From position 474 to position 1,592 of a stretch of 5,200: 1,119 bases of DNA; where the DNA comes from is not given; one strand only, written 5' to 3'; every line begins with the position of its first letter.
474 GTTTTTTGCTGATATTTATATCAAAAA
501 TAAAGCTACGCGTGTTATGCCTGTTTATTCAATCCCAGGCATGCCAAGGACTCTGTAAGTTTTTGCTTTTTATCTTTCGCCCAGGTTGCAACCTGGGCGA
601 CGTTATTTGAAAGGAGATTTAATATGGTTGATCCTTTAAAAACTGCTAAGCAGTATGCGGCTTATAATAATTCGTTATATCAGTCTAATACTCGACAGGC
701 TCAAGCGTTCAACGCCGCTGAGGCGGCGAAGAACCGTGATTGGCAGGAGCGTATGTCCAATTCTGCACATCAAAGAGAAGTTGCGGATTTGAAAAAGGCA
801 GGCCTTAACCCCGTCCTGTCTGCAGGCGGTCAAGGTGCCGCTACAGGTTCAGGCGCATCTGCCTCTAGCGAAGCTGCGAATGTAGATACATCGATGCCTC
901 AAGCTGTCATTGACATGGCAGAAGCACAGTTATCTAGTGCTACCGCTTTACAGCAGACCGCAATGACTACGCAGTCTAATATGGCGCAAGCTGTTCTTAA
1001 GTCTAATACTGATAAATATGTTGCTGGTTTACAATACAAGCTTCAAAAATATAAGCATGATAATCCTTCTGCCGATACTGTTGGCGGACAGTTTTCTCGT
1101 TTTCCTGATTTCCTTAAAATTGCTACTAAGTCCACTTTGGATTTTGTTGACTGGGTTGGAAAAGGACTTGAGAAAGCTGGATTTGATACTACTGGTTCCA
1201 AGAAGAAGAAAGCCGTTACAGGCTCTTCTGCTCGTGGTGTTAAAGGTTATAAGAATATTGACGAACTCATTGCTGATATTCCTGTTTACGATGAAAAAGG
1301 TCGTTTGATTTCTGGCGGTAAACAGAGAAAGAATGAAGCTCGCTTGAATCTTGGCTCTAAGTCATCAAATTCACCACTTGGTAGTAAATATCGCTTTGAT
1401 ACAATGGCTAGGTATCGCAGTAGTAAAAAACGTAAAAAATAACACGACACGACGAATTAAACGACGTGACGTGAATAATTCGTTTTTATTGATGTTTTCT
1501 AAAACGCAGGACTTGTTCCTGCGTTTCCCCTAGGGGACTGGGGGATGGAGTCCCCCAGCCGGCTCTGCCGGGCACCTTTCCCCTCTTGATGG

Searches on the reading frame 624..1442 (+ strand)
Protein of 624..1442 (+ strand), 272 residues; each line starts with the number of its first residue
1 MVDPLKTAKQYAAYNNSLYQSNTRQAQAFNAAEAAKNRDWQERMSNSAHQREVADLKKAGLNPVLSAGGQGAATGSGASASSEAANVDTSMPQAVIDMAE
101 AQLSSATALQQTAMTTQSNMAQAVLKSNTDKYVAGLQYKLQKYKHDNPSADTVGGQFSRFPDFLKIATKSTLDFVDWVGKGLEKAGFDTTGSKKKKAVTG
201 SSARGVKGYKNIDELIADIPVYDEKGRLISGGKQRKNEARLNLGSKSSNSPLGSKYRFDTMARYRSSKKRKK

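Call 3: search_protein_families(library=pfam, proteins=[window:624-1442:+], max_evalue=1)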
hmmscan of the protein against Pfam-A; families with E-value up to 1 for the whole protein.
window:624-1442:+ (272 aa): 1 family
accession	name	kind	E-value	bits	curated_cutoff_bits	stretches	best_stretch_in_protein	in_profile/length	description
PF15604.11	Ntox15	-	0.1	13.1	22.5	1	228-263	98-133/153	Novel toxin 15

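Call 4: search_protein_families(library=phrogs, proteins=[window:624-1442:+], max_evalue=1)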
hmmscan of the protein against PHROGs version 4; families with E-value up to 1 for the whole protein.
window:624-1442:+ (272 aa): 18 families
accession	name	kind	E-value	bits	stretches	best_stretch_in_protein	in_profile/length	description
phrog_5158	-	unknown function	6.5e-40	138.7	1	10-143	51-189/322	-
phrog_21483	-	unknown function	7.8e-29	102.2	1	8-147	77-233/303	-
phrog_22637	-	tail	9.2e-22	79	1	23-129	21-126/264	pilot protein for DNA ejection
phrog_8693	-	tail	6e-20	73.3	1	26-135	24-127/258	pilot protein for DNA ejection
phrog_11693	-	tail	1.3e-19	72.2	1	22-122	26-125/228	pilot protein for DNA ejection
phrog_34374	-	tail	3.6e-18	66.8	1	14-87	157-230/310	pilot protein for DNA ejection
phrog_8742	-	tail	4.3e-18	66.8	1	22-123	121-223/287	pilot protein for DNA ejection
phrog_35928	-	tail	9.1e-17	62.4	1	23-85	63-125/172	pilot protein for DNA ejection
phrog_27063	-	tail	9.4e-17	62.6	1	19-128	44-154/306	pilot protein for DNA ejection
phrog_25360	-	unknown function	1.6e-16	61.7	1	26-99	50-131/316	-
phrog_16516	-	tail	1.1e-15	59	1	26-94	40-107/186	minor tail protein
phrog_18604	-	tail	2.9e-15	57.3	1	24-94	99-169/284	minor tail protein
phrog_20617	-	tail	1.8e-13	52.2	1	28-146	19-145/200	minor tail protein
phrog_23656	-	head and packaging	5e-08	33.8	1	40-101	3-61/175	virion structural protein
phrog_8689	-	tail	4.8e-07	30.8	1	20-149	30-166/327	pilot protein for DNA ejection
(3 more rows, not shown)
